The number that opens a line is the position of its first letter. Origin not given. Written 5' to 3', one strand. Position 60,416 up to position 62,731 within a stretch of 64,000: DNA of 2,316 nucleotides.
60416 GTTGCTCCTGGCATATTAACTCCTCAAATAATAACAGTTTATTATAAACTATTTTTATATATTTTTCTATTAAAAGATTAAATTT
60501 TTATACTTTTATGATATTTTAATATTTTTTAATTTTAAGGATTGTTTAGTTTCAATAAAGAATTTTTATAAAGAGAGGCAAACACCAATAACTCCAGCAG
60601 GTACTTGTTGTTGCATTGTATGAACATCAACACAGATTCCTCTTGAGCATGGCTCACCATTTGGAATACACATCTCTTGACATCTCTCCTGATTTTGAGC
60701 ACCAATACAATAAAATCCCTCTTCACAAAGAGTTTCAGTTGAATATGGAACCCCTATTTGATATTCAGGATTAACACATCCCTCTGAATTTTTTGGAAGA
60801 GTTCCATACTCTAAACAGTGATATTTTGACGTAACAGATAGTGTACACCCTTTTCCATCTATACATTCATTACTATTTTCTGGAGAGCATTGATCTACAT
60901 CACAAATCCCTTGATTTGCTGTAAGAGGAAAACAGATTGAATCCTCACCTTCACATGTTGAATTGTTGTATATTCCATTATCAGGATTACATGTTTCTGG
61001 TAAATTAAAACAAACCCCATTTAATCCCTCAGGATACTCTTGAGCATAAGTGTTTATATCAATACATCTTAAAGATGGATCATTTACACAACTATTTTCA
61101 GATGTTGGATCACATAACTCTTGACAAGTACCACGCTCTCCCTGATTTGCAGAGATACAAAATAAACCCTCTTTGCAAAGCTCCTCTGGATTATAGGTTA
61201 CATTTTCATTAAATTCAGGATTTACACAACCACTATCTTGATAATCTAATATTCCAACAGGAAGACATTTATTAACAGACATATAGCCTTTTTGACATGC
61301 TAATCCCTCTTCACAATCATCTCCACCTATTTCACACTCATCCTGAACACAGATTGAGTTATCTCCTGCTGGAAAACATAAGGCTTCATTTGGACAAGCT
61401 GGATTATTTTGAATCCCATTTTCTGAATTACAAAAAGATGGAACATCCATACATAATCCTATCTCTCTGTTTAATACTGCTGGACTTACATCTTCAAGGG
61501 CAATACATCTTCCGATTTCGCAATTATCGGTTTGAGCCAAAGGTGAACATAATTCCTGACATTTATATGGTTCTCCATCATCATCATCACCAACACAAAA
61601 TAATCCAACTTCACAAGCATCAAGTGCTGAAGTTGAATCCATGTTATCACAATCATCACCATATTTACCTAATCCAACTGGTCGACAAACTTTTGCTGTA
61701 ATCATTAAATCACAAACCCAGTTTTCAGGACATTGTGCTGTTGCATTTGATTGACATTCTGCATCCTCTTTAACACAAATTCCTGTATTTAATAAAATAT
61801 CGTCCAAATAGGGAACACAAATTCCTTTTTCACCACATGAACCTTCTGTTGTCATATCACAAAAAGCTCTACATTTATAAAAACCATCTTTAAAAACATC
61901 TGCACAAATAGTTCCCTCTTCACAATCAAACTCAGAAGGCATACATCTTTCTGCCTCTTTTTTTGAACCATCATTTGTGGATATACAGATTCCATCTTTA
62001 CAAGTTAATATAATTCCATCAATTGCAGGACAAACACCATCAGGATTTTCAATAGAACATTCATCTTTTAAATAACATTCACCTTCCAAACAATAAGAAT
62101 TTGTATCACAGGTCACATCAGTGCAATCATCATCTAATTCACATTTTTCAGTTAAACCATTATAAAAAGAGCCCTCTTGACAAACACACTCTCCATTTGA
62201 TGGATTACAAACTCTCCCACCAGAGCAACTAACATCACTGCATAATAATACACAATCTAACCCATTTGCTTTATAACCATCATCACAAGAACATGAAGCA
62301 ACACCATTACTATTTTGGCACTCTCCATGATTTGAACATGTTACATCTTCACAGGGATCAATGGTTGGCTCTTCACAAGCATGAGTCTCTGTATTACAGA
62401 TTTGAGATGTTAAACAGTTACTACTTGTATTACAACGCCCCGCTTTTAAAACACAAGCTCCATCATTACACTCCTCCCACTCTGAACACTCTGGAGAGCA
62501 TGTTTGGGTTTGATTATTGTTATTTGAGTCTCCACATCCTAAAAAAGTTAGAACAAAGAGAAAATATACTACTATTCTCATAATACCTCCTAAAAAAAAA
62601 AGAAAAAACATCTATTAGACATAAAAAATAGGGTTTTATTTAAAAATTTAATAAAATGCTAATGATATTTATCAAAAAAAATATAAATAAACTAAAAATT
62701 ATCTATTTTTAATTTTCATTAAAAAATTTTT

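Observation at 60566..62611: A 671-aa lipoprotein that is about 15% cysteine, built from EGF-like or follistatin-like repeat modules, with a T6-C-T10 homopolymer immediately upstream of its Shine-Dalgarno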

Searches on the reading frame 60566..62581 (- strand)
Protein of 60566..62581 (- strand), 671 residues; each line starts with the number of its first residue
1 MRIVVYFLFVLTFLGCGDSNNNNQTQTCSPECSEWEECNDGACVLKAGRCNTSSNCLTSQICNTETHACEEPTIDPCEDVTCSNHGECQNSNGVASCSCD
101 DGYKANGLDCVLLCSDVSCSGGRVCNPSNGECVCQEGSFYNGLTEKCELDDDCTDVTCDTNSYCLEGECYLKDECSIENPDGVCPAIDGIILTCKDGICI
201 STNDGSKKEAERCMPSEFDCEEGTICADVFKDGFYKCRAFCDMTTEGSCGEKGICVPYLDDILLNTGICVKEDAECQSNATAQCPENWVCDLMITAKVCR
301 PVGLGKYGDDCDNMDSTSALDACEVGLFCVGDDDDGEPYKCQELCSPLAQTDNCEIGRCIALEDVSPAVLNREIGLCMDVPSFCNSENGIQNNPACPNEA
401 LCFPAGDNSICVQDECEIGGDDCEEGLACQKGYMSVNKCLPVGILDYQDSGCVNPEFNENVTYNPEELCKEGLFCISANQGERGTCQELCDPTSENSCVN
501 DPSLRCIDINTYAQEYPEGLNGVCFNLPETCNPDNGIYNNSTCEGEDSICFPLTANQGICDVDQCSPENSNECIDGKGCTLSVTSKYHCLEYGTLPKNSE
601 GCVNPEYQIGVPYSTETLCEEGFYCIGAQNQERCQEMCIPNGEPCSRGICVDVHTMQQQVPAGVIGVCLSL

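Call 4: search_protein_families(library=pfam, proteins=[window:60566-62581:-], max_evalue=10)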
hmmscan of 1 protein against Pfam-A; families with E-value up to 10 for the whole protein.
window:60566-62581:- (671 aa): 2 families
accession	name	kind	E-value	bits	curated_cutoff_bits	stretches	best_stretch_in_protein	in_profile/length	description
PF07974.19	EGF_2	-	0.0057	17.4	22.1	1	77-110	1-32/32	EGF-like domain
PF12947.13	EGF_3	-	0.02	15.5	28.5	1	81-110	7-36/36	EGF domain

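Call 5: find_homologous_proteins(query=window:60566-62581:-, max_evalue=0.001)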
Query window:60566-62581:- (671 aa): 10 proteins with E <= 0.001 among 2811 candidates.
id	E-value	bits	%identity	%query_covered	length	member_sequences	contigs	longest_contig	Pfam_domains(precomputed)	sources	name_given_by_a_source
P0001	0.0e+0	1561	100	100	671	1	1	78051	-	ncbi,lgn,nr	ncbi:hypothetical protein JXR93_12250 [bacterium]|nr:hypothetical protein [bacterium]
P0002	1.8e-260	885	61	100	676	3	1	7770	-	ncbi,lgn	-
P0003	9.7e-131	456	45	79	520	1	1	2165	-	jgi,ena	-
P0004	3.7e-114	401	42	79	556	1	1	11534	-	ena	-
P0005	3.2e-112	395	43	73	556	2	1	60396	PF12946.14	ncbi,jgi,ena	-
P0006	1.2e-100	356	45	62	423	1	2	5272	-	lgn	-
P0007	6.3e-100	354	36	78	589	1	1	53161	PF25024.1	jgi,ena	-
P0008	6.8e-37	145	44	20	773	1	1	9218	PF06739.18,PF14120.12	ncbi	-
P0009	2.0e-21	94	41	14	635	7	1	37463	PF12662.14,PF00149.34,PF12661.14,PF07974.20,PF00008.34,PF12947.14,PF06247.18,PF23106.2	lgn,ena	-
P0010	9.0e-17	79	28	29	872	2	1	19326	PF00932.26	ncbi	-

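Call 6: search_protein_families(library=ncbifam, proteins=[window:60566-62581:-], max_evalue=10)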
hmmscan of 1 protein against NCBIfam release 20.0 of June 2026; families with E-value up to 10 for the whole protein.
window:60566-62581:- (671 aa): 0 families

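Call 14: find_encoding_contigs(protein=P0001, flank=3000, max_places=3)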
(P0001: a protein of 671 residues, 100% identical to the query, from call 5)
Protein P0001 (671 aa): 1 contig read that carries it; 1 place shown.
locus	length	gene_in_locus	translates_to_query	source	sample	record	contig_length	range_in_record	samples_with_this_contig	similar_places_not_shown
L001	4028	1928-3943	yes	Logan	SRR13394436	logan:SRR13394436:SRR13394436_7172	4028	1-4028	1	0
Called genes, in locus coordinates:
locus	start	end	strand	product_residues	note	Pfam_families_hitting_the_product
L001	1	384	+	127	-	?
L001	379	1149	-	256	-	-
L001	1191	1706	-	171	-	-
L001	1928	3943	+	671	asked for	-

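Call 15: find_encoding_contigs(protein=P0002, flank=6000, max_places=4)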
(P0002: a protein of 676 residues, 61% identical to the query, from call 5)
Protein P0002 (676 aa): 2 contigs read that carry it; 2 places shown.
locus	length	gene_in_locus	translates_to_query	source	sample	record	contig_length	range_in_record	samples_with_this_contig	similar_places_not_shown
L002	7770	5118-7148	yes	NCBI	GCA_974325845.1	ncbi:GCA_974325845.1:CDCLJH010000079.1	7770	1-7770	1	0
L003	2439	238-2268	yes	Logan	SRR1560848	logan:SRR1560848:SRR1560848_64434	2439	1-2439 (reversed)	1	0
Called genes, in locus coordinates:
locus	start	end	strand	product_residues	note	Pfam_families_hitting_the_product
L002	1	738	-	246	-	?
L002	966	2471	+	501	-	-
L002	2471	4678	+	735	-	PF00207:A2M (weak), PF17973:bMG10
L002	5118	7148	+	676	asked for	-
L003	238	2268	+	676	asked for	-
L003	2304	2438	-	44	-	?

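Call 20: find_encoding_contigs(protein=P0005, flank=8000, max_places=3)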
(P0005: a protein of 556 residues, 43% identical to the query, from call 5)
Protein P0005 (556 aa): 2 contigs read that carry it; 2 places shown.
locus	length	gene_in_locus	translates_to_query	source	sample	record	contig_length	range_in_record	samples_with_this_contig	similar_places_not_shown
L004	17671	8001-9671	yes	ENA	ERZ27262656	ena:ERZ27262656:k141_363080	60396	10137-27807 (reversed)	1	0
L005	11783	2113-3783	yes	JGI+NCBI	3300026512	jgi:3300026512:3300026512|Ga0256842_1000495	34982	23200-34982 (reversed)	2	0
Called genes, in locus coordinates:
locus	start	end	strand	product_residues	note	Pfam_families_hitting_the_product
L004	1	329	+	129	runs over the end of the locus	-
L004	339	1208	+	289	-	-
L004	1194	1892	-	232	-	PF01171:ATP_bind_3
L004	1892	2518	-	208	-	-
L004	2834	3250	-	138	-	PF00334:NDK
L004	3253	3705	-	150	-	PF05103:DivIVA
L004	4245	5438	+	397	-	PF00009:GTP_EFTU, PF03144:GTP_EFTU_D2, PF03143:GTP_EFTU_D3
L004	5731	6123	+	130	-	PF00584:SecE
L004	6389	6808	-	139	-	-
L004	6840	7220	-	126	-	-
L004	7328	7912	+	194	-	PF00578:AhpC-TSA, PF08534:Redoxin, PF00085:Thioredoxin, PF13098:Thioredoxin_2, PF13905:Thioredoxin_8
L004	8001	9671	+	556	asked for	PF12946:EGF_MSP1_1 (faint)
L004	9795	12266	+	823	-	PF18934:DUF5682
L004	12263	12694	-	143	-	PF02566:OsmC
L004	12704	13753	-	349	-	PF13905:Thioredoxin_8 (faint), PF13728:TraF (faint), PF13192:Thioredoxin_3 (weak), PF00085:Thioredoxin, PF13098:Thioredoxin_2 (weak)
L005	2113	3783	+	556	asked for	PF12946:EGF_MSP1_1 (faint)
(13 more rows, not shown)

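Call 21: find_encoding_contigs(protein=P0007, flank=8000, max_places=3)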
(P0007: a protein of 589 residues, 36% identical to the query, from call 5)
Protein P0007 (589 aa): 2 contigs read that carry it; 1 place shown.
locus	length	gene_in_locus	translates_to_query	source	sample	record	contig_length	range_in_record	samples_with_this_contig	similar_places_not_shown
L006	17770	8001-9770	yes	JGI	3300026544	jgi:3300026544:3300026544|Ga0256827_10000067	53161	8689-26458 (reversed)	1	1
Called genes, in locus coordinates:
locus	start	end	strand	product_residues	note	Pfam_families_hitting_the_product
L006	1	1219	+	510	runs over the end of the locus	PF02310:B12-binding (weak), PF04055:Radical_SAM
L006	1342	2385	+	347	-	-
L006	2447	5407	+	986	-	PF13569:DUF4132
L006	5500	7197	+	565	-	PF02770:Acyl-CoA_dh_M (weak), PF00441:Acyl-CoA_dh_1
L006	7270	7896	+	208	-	PF00578:AhpC-TSA, PF08534:Redoxin, PF00085:Thioredoxin, PF13098:Thioredoxin_2, PF13905:Thioredoxin_8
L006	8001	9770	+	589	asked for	PF25024:EGF_TEN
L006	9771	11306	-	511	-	PF00144:Beta-lactamase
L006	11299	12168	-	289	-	PF02401:LYTB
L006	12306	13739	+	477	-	-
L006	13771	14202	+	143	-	-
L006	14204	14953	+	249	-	PF00119:ATP-synt_A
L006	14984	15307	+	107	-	PF00137:ATP-synt_C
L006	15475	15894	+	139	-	-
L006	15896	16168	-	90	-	-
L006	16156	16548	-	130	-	PF00584:SecE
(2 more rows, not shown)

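Call 37: predict_structure(alignment_id=A1)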
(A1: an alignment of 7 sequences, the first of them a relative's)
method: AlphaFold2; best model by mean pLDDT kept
length: 671 residues; sequences in the alignment: 7
mean_pLDDT: 70.4   pTM: 0.38
mean pLDDT of the five models: 70.4, 63.5, 62.0, 57.1, 48.5
residues with pLDDT >= 90: 0; 70-90: 398; 50-70: 232; < 50: 41
segments of 3 or more residues with pLDDT < 50: 1-25, 142-145, 608-611
pLDDT, mean of each block of 10 residues (from residue 1): 35 31 47 76 75 70 75 64 72 70 71 70 64 58 53 57 57 64 64 75 81 81 82 81 77 71 69 77 74 82 80 61 79 60 74 64 57 68 63 67 64 75 78 78 82 72 78 72 77 66 69 65 65 79 74 73 76 74 81 85 64 74 77 85 74 76 81 55
secondary structure, 60 per line:
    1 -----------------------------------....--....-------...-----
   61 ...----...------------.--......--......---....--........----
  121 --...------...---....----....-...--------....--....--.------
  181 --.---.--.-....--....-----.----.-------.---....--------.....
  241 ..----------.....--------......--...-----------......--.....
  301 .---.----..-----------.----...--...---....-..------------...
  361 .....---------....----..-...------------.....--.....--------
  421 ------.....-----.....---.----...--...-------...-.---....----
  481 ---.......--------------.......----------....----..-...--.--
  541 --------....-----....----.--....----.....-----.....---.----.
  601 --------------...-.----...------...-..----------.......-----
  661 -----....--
elements in order: E36-39 E42-45 E61-63 E68-70 E86-91 E94-99 E103-106 E109-112 H113-116 E123-125 E132-134 E138-141 E146-149 E162-165 E168-171 E192-195 E198-201 E224-227 E236-242 E253-257 E266-271 E288-293 E296-301 E328-330 E339-342 E358-361 H362-365 E375-378 E401-405 E408-412 E427-431 E437-441 E450-452 E473-476 E484-490 E505-508 E522-525 E549-552 E558-561 E577-581 E587-591 E624-626 E633-635 E649-652 E666-669

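Call 40: fold_search(model_id=the predicted structure, library=pdb)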
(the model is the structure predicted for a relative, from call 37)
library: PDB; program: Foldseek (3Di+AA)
matches with E <= 10: 282; with E <= 0.001: 3
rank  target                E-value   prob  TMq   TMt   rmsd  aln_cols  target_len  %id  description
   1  9oz8_B                7.8e-07  0.96  0.10  0.09  40.9       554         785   17  Cryo-EM structure of chicken NEL dimer bound with one human NICOL. (released 2026-02-25)
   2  7pfp_A                7.9e-04  0.28  0.10  0.11  41.1       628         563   14  Full-length cryo-EM structure of the native human uromodulin (UMOD)/Tamm-Horsfall protein (THP) filament (released 2022-03-16)
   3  7pfp_C                8.9e-04  0.63  0.10  0.14  19.9       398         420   15  Full-length cryo-EM structure of the native human uromodulin (UMOD)/Tamm-Horsfall protein (THP) filament (released 2022-03-16)
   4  7q3n_U                2.2e-03  0.96  0.09  0.18  12.7       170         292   24  Cryo-EM of the complex between human uromodulin (UMOD)/Tamm-Horsfall protein (THP) and the FimH lectin domain from uro (released 2022-03-16)
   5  6phd_C                5.9e-03  0.77  0.08  0.20  12.8       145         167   22  Pfs25 in complex with the human transmission blocking antibody 2586 (released 2019-10-02)
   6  4xbm_B                8.8e-03  0.15  0.07  0.10  41.8       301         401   14  X-ray crystal structure of Notch ligand Delta-like 1 (released 2015-03-11)
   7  6b0a_A                1.3e-02  0.63  0.08  0.21  16.1       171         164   20  Crystal structure of Pfs25 in complex with the transmission blocking antibody 1269 (released 2017-11-15)
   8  6b0g_E                1.6e-02  0.89  0.08  0.23  12.2       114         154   24  Crystal structure of Pfs25 in complex with the transmission blocking antibody 1245 (released 2017-11-08)
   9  6pol_B                1.7e-02  0.91  0.10  0.34   9.5       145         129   21  Crystal structure of the human NELL1 EGF1-3-Robo3 FN1 complex (released 2020-05-06)
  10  8ezl_A                1.7e-02  0.57  0.08  0.21  16.2       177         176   21  Pfs25 in complex with transmission-reducing antibody AS01-50 (released 2023-08-16)
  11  8vy2_A                2.0e-02  0.25  0.08  0.05  23.1       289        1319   17  Structure of mCELSR1 extracellular region containing CADH9-GAIN domains (released 2025-05-07)
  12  6b08_A                2.1e-02  0.35  0.06  0.21  21.5       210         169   21  Crystal structure of Pfs25 in complex with the transmission blocking antibody 1276 (released 2017-11-15)
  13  6phf_E                2.4e-02  0.57  0.08  0.21  12.9       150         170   23  Pfs25 in complex with the human transmission blocking antibody 2587 (released 2019-10-02)
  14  8e1z_B                2.7e-02  0.44  0.07  0.19  17.4       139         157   21  Crystal structure of Plasmodium falciparum ookinete surface antigen Pfs28 (released 2022-11-30)
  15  6b0h_I                2.7e-02  0.41  0.08  0.19  13.2       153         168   23  Crystal structure of Pfs25 in complex with the transmission blocking antibody 1262 (released 2017-11-15)
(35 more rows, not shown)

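Call 45: search_protein_families(library=pfam, proteins=[P0002, P0007], max_evalue=1)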
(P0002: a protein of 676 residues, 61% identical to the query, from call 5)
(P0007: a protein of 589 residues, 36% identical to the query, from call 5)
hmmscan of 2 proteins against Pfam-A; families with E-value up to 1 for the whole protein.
P0002 (676 aa): 2 families
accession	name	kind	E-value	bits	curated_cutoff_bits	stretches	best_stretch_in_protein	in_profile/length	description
PF07974.19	EGF_2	-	0.004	17.9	22.1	1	78-104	1-27/32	EGF-like domain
PF23427.1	EGF_4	-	0.091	13.2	27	1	642-657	1-16/40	EGF-like domain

P0007 (589 aa): 1 family
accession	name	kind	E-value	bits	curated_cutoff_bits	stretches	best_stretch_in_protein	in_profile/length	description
PF25024.1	EGF_TEN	-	2.3e-10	40.9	65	2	28-239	28-215/234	Teneurin EGF domain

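Call 46: search_protein_families(library=ncbifam, proteins=[P0002, P0007], max_evalue=1)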
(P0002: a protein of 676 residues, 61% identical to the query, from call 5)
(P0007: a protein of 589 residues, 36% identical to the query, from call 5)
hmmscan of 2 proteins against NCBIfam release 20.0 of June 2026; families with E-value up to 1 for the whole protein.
P0002 (676 aa): 0 families

P0007 (589 aa): 0 families

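Call 53: list_cluster_members(proteins=[P0002, P0005, P0008, P0010, P0011, P0012, P0014, P0015, P0016, P0018])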
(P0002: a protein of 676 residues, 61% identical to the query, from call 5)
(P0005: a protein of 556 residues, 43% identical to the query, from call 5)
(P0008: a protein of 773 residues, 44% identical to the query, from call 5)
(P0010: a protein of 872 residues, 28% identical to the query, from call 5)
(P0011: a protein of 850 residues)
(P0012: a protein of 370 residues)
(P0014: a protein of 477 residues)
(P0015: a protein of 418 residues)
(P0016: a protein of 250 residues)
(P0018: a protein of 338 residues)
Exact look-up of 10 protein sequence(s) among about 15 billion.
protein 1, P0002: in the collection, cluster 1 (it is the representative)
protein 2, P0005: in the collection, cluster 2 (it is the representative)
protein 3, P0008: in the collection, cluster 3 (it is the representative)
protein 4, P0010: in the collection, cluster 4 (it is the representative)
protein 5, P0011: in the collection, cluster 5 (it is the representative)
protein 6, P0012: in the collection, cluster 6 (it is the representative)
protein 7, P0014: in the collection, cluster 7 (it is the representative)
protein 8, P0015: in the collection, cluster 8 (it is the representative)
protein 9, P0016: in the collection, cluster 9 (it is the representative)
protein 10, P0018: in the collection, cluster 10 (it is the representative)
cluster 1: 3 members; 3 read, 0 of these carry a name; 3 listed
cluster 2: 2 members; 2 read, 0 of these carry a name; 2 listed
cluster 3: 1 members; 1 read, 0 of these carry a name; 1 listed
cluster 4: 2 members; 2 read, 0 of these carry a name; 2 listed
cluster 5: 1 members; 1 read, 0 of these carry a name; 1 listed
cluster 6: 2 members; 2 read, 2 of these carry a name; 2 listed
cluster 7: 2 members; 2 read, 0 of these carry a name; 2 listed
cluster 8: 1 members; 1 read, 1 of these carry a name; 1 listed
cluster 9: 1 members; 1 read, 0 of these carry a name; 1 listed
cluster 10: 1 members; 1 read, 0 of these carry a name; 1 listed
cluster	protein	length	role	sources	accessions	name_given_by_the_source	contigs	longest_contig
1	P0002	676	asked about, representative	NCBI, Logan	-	-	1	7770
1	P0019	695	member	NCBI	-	-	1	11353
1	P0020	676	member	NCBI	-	-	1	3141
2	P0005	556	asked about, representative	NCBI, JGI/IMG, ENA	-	-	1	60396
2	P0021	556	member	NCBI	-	-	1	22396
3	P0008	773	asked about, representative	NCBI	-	-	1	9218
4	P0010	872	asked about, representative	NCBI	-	-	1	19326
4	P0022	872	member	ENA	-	-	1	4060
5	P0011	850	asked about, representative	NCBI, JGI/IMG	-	-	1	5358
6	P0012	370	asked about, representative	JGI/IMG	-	hypothetical protein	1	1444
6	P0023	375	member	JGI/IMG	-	hypothetical protein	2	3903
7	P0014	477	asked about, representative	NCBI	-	-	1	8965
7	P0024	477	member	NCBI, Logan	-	-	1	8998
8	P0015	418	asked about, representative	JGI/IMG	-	hypothetical protein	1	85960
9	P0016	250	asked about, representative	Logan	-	-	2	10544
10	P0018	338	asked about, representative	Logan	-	-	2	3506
